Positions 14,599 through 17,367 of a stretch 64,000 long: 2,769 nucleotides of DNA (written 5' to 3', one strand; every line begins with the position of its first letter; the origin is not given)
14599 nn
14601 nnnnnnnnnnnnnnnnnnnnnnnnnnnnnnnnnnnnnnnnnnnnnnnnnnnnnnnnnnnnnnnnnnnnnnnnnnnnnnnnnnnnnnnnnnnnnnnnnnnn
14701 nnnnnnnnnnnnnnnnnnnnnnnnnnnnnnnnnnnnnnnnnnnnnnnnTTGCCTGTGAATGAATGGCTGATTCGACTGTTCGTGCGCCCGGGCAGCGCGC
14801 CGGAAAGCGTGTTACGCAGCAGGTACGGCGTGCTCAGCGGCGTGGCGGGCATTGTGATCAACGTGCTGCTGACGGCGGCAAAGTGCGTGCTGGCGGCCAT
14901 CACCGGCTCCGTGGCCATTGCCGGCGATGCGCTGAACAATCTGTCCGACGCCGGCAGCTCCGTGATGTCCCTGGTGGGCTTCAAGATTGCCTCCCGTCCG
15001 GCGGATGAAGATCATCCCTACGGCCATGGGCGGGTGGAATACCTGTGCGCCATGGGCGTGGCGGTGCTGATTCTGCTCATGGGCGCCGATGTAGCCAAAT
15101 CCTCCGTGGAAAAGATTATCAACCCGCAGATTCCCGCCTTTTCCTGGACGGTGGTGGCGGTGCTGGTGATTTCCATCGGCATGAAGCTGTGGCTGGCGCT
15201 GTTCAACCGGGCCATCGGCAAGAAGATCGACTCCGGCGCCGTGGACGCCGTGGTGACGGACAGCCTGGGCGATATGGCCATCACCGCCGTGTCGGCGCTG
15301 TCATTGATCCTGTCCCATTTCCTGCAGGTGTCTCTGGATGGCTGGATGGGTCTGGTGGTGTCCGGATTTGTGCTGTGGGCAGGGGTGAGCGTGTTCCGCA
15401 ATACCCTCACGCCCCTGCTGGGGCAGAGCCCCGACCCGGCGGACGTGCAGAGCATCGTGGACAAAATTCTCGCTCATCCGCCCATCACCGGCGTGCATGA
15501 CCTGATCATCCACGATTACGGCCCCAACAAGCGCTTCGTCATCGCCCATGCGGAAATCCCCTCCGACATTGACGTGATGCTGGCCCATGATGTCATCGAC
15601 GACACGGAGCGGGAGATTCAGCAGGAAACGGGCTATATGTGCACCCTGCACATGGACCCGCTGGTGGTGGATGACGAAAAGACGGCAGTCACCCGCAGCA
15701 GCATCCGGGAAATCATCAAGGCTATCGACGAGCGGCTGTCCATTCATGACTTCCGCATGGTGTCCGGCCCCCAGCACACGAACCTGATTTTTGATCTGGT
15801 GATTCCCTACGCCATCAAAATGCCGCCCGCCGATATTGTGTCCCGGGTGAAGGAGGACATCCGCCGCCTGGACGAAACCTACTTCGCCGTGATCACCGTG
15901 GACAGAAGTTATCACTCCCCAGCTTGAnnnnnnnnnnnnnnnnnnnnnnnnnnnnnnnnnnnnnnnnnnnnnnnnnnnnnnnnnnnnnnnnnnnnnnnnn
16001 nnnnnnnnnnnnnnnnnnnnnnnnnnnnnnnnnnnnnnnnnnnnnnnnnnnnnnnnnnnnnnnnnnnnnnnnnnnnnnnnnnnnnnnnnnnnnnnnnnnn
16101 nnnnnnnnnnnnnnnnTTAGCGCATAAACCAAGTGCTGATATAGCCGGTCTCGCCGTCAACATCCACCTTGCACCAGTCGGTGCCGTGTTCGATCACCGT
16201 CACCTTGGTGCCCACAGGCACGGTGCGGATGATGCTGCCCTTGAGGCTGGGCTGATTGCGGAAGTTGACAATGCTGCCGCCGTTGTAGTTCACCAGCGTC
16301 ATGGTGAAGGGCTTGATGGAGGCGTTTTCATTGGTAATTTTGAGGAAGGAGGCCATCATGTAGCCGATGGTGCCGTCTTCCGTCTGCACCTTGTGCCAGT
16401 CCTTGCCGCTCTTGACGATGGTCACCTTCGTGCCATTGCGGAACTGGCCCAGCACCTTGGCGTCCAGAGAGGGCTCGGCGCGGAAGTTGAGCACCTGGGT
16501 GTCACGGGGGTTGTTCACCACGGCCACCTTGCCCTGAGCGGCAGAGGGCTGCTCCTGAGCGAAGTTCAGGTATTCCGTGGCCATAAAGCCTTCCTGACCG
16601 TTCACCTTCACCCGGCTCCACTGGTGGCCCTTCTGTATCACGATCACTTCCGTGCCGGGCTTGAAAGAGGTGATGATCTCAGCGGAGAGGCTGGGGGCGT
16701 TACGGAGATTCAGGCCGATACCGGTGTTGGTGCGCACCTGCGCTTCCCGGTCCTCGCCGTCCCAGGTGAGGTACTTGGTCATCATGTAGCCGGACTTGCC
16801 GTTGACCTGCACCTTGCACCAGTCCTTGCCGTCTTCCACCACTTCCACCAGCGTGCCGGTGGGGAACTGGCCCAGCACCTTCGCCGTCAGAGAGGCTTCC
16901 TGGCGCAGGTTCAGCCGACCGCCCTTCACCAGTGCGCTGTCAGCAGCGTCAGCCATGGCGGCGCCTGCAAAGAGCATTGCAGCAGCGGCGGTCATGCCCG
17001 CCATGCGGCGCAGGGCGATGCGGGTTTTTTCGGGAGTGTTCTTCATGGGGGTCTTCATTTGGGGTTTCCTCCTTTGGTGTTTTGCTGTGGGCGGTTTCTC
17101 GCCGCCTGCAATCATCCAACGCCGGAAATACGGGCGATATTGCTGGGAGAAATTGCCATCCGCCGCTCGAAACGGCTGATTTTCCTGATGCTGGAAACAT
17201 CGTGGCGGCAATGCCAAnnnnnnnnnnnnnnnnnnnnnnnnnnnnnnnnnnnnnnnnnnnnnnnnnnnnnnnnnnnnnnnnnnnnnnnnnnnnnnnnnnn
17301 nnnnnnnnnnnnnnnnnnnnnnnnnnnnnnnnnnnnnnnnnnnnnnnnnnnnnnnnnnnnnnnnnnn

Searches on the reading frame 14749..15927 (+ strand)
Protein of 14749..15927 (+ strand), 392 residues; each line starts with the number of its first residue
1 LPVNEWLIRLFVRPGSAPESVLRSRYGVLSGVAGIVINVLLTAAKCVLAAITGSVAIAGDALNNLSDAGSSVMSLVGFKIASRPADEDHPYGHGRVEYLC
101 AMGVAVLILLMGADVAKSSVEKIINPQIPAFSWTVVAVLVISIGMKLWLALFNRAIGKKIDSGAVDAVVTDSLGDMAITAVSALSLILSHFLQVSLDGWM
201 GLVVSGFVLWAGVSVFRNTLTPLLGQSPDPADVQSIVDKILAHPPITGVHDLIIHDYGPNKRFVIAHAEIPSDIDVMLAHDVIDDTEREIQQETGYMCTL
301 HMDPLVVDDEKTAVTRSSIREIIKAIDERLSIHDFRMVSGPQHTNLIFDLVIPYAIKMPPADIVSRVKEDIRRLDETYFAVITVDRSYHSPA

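Call 89: search_protein_families(library=pfam, proteins=[window:14749-15927:+], max_evalue=0.0001)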
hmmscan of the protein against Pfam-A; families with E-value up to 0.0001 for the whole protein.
window:14749-15927:+ (392 aa): 2 families
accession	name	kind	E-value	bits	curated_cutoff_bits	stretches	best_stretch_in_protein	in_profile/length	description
PF01545.26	Cation_efflux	-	5.6e-39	134.4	26.6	1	33-224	3-198/198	Cation efflux family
PF16916.11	ZT_dimer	-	3.6e-18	65.8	26.7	1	228-304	1-77/78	Dimerisation domain of Zinc Transporter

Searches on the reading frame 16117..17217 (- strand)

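Call 89: search_protein_families(library=pfam, proteins=[window:16117-17217:-], max_evalue=0.0001)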
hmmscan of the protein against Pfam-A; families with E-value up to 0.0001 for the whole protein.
window:16117-17217:- (366 aa): 5 families
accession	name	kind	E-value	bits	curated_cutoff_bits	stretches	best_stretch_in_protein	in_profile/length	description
PF08239.17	SH3_3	-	3.5e-60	200.5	27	4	317-364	3-52/54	Bacterial SH3 domain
PF06347.19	SH3_4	-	2e-34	117.6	24.1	4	98-145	1-49/56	Bacterial SH3 domain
PF18348.7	SH3_16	-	1.1e-13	51.2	25.8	0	246-289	2-46/49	Bacterial dipeptidyl-peptidase Sh3 domain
PF18341.7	PSA_CBD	-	2.6e-07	30.9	27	0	251-292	19-60/60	PSA endolysin C-terminal cell wall binding domain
PF07653.23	SH3_2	-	8.3e-06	25.8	21.8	0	118-145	18-47/55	Variant SH3 domain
